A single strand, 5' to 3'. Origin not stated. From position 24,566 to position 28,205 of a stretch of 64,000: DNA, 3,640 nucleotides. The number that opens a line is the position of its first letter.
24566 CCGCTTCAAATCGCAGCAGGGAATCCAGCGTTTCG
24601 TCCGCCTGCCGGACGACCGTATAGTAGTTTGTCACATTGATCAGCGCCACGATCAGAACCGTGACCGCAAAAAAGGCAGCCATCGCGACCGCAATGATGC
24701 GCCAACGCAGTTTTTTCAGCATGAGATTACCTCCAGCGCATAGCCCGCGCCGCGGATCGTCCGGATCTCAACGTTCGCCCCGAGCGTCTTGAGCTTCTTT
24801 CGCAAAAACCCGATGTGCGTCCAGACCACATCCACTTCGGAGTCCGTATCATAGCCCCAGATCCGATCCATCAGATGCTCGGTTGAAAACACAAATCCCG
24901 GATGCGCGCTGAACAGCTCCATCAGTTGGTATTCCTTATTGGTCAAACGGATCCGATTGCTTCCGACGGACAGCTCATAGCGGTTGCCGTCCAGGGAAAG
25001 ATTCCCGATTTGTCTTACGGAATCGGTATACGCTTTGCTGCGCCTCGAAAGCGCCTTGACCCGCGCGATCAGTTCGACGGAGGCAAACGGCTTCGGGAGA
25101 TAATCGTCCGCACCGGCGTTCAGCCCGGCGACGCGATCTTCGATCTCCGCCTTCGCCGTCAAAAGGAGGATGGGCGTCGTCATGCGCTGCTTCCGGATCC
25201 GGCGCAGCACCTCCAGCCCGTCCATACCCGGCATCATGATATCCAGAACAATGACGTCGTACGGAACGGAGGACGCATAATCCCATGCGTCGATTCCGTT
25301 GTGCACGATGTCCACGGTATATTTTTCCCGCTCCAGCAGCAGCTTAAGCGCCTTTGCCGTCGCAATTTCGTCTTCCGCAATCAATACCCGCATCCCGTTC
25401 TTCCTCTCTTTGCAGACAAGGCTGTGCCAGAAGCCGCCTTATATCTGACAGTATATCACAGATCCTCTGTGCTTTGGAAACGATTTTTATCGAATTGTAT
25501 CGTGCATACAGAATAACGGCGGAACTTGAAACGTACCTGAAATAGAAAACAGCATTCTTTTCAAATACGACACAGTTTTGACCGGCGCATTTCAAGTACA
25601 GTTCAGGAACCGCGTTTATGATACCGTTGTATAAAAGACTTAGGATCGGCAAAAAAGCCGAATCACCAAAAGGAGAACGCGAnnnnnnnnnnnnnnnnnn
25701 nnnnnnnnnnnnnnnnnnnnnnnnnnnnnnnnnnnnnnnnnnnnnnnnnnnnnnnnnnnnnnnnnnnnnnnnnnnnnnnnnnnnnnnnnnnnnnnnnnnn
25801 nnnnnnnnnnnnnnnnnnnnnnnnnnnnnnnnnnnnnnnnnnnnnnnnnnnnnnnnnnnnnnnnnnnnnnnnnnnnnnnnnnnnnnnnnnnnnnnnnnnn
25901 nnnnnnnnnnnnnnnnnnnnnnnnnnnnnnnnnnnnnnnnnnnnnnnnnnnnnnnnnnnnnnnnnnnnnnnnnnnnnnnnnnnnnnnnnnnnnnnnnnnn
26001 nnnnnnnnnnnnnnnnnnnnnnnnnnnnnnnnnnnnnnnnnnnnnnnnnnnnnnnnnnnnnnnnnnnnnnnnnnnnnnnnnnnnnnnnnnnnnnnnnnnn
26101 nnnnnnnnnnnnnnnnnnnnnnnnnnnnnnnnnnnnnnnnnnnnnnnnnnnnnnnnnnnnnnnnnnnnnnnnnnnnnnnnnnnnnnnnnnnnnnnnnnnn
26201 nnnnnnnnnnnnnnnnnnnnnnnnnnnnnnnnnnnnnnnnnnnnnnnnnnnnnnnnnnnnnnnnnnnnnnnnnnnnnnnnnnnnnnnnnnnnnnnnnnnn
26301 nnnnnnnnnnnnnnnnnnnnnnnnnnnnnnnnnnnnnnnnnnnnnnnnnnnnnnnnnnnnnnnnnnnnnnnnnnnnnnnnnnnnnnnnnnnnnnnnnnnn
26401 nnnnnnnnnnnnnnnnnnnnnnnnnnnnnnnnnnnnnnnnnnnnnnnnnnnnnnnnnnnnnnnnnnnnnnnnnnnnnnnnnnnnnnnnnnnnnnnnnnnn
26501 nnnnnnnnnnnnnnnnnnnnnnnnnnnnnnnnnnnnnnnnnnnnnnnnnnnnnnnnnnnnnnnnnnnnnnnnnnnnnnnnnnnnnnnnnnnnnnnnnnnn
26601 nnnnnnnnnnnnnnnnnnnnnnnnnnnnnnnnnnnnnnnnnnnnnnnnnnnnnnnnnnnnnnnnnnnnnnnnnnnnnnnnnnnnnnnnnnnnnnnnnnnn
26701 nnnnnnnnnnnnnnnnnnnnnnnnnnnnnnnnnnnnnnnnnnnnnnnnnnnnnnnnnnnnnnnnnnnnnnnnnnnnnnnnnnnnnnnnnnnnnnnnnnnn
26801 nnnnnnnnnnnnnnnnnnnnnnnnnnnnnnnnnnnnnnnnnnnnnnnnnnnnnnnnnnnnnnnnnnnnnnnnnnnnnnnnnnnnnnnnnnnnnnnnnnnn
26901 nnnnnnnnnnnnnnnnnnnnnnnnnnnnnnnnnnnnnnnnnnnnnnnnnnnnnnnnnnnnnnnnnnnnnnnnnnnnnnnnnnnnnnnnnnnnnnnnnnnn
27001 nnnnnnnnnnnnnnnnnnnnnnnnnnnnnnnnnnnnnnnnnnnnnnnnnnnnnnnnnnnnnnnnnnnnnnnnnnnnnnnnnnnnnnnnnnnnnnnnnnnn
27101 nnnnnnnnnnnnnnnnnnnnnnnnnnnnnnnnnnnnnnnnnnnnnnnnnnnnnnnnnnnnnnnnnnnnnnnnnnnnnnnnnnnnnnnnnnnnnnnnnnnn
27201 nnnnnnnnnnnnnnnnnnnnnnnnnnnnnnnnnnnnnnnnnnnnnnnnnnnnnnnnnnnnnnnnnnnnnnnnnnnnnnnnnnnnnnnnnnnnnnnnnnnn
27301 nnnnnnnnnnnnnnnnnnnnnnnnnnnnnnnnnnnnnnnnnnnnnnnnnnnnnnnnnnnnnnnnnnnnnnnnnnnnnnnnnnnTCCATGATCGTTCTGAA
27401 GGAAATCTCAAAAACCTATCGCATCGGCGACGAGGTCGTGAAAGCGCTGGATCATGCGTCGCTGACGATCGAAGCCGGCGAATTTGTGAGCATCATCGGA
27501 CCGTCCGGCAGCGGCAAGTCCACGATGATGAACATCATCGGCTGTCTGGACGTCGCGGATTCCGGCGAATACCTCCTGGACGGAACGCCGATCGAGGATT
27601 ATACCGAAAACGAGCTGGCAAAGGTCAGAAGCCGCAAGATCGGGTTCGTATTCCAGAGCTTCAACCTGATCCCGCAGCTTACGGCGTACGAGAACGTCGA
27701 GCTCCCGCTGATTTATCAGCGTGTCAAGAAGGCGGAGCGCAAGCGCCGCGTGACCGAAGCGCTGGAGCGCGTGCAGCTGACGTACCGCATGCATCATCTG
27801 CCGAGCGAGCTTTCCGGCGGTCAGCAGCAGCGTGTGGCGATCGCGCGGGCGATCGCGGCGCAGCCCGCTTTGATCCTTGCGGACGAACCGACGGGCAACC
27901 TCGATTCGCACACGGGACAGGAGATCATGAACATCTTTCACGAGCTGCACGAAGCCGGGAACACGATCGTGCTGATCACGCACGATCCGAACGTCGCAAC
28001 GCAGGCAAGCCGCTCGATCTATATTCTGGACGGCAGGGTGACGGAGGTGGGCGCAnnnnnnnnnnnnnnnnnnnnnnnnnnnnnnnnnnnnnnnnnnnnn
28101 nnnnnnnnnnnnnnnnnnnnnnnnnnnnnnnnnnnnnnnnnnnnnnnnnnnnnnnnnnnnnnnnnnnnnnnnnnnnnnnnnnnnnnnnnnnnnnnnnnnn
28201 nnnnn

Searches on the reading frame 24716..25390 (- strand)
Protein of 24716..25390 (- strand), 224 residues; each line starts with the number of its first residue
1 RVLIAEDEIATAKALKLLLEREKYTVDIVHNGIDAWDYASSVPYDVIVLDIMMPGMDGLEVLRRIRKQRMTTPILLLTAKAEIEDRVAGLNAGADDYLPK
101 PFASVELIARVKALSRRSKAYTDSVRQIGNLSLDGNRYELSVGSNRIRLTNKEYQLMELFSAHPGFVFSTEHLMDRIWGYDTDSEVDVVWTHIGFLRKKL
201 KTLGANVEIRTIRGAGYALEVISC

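Call 16: search_protein_families(library=pfam, proteins=[window:24716-25390:-], max_evalue=0.001)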
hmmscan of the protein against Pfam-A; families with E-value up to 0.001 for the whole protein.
window:24716-25390:- (224 aa): 2 families
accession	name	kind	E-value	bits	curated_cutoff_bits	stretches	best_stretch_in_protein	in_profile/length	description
PF00072.30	Response_reg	-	4.1e-32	111.1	30.2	1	2-112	1-111/111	Response regulator receiver domain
PF00486.34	Trans_reg_C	-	4.1e-21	75.3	26.2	1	145-219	2-77/77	Transcriptional regulatory protein, C terminal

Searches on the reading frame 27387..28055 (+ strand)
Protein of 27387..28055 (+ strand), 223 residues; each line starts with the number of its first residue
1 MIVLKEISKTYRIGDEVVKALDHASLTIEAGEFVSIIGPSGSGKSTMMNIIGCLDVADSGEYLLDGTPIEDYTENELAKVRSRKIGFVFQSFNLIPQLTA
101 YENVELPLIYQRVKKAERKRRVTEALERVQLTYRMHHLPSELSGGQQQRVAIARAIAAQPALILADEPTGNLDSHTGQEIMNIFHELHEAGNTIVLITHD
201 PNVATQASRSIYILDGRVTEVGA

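Call 16: search_protein_families(library=pfam, proteins=[window:27387-28055:+], max_evalue=0.001)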
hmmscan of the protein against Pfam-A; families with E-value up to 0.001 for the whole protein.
window:27387-28055:+ (223 aa): 5 families
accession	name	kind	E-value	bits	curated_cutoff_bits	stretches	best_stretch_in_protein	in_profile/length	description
PF00005.33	ABC_tran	-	1.5e-34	120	25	1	21-169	1-136/137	ABC transporter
PF02463.25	SMC_N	-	3.4e-08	33.6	40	1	25-212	17-210/220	RecF/RecN/SMC N terminal domain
PF13304.12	AAA_21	-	5.2e-08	33.7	27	0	140-203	236-302/304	AAA domain, putative AbiEii toxin, Type IV TA system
PF25199.1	nSTAND_NTPase5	-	0.00063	20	34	0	11-60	22-70/145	Novel STAND NTPase 5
PF13555.12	AAA_29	-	0.00082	19.5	27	0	24-48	15-39/61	P-loop containing region of AAA domain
